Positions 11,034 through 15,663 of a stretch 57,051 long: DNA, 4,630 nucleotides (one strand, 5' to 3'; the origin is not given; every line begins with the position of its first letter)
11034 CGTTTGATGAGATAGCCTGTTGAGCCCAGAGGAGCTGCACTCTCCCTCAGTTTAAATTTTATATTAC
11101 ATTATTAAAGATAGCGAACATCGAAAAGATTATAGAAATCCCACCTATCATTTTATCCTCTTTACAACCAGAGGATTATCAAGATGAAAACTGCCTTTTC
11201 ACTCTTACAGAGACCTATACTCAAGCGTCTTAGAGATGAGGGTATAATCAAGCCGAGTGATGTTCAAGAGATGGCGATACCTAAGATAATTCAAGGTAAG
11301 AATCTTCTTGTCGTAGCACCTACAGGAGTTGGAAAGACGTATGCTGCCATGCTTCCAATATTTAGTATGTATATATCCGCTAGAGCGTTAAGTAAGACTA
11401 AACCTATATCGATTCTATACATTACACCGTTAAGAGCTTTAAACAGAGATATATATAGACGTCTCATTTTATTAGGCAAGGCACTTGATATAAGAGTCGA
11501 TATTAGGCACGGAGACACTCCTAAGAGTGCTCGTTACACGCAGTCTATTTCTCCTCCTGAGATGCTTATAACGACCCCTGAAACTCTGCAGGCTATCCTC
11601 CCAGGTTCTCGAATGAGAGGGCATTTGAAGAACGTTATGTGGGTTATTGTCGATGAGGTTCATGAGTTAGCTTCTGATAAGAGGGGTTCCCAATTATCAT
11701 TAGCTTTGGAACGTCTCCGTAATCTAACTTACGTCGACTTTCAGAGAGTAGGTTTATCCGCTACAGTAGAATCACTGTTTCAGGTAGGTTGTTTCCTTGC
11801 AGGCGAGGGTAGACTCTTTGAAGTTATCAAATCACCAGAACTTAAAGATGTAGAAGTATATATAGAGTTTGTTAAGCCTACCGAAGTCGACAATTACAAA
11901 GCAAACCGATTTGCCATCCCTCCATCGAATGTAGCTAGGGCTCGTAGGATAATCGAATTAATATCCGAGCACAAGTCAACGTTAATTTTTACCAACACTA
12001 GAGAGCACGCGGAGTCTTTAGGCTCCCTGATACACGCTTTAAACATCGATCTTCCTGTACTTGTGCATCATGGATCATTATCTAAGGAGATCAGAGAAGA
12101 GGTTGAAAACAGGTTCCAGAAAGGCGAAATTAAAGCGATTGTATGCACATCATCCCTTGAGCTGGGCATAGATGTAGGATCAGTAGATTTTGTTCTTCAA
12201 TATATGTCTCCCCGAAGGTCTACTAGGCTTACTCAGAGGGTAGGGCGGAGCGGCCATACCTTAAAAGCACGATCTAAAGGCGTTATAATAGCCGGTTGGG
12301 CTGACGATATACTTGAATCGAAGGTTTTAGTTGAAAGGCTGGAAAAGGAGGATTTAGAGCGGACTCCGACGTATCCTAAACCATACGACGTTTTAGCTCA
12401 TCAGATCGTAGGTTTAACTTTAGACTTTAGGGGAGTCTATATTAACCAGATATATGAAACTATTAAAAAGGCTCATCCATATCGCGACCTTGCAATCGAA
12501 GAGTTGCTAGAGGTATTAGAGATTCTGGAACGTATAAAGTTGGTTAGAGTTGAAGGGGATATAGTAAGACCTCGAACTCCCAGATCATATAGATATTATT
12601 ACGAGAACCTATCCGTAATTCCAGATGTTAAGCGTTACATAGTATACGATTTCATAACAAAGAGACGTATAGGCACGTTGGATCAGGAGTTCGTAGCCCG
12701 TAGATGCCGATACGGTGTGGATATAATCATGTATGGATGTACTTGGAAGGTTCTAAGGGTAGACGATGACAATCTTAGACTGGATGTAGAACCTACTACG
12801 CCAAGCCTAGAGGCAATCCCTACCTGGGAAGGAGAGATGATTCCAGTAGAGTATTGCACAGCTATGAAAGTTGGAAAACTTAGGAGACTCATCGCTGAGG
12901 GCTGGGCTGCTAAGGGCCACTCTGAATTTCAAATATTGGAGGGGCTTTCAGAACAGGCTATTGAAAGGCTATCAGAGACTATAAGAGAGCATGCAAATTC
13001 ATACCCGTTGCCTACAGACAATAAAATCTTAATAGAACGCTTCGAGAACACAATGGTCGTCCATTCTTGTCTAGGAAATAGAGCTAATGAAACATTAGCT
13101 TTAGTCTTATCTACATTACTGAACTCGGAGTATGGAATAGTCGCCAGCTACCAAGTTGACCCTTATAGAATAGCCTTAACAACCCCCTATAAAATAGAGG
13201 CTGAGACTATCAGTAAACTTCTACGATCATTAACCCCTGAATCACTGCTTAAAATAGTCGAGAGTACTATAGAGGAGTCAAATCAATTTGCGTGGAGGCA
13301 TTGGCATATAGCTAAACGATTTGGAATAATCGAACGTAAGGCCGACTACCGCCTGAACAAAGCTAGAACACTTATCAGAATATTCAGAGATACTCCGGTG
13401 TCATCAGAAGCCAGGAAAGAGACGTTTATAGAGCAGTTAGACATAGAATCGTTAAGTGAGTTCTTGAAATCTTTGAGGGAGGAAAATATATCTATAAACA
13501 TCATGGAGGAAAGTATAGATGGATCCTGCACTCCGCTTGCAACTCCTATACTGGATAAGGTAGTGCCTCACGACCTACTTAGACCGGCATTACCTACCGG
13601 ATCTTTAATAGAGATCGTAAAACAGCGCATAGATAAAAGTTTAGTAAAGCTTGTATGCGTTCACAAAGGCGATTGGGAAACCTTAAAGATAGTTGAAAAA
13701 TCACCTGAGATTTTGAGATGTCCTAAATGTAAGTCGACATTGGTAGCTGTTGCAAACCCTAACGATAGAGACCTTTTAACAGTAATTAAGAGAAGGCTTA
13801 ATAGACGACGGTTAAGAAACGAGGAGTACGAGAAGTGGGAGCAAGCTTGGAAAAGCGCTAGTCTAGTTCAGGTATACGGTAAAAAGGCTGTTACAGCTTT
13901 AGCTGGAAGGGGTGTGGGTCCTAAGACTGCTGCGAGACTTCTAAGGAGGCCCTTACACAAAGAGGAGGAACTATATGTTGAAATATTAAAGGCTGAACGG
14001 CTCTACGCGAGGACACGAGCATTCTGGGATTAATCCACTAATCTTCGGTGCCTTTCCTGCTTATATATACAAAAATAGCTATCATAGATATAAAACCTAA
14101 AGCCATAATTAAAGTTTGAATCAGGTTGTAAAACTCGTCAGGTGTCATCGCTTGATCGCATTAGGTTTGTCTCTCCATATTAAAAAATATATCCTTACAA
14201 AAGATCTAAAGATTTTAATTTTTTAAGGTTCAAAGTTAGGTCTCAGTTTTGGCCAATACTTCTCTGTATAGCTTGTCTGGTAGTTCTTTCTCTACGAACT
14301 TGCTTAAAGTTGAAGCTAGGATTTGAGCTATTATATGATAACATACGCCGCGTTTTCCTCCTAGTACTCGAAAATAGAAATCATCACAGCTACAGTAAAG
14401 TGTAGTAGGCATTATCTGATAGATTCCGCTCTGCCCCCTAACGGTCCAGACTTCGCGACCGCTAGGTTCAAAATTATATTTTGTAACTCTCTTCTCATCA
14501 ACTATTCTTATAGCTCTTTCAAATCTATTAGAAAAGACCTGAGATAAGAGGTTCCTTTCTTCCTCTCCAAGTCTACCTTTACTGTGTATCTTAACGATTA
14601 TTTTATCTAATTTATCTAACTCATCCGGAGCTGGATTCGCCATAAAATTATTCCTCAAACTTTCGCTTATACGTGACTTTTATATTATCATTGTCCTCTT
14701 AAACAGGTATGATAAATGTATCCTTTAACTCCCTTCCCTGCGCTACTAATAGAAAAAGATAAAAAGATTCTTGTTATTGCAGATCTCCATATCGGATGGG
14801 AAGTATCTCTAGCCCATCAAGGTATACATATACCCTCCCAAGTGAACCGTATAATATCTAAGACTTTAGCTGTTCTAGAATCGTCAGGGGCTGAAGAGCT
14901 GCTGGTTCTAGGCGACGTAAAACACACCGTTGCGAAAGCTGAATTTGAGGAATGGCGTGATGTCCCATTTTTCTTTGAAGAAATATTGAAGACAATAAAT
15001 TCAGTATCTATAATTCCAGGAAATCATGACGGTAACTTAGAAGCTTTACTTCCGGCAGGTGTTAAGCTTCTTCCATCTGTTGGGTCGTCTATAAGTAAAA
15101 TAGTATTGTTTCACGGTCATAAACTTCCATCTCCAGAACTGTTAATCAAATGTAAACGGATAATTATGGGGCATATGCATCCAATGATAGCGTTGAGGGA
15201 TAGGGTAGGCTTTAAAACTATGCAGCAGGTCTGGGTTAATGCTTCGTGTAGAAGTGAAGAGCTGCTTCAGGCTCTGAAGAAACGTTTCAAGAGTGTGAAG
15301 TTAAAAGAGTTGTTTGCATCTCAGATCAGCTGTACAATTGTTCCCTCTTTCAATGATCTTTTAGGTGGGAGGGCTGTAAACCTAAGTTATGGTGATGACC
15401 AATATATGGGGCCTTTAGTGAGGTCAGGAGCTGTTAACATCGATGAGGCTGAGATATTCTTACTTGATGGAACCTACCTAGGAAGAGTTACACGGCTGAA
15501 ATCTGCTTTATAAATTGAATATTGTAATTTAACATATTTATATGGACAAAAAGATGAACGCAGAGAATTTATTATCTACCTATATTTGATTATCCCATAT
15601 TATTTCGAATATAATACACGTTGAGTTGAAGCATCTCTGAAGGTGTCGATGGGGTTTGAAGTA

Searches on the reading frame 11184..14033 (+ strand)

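Call 10: search_protein_families(library=pfam, proteins=[window:11184-14033:+])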
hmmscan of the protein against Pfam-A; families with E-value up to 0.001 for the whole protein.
window:11184-14033:+ (949 aa): 5 families
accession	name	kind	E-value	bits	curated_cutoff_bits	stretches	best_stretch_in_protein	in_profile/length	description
PF08494.16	DEAD_assoc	-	2.2e-36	125.9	23.5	1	609-775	1-183/191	DEAD/H associated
PF00270.35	DEAD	-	3.5e-35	121.6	26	1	26-196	2-161/167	DEAD/DEAH box helicase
PF00271.37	Helicase_C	-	3.6e-21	75.9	23.5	1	254-357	4-107/110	Helicase conserved C-terminal domain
PF19306.5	WH_Lhr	-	1.2e-12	48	27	1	385-531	2-156/168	Large helicase-related protein, winged helix domain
PF04851.21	ResIII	-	6.6e-10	39.6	22.5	1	22-196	2-163/164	Type III restriction enzyme, res subunit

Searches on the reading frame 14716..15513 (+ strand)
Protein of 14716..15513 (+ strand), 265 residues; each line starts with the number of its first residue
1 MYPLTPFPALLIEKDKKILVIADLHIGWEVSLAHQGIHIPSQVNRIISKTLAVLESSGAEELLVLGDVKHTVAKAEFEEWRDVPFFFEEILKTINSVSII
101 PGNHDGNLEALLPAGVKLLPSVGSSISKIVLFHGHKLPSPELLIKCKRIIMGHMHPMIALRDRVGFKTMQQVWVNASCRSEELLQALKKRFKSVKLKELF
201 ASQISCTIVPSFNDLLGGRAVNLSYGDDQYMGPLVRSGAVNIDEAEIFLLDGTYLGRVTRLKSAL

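Call 29: search_protein_families(library=pfam, proteins=[window:14716-15513:+], max_evalue=0.00001)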
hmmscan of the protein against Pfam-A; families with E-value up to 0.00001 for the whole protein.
window:14716-15513:+ (265 aa): 1 family
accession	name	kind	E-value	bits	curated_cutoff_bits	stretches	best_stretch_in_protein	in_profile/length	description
PF00149.33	Metallophos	-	7e-06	27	21.5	0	17-154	2-156/191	Calcineurin-like phosphoesterase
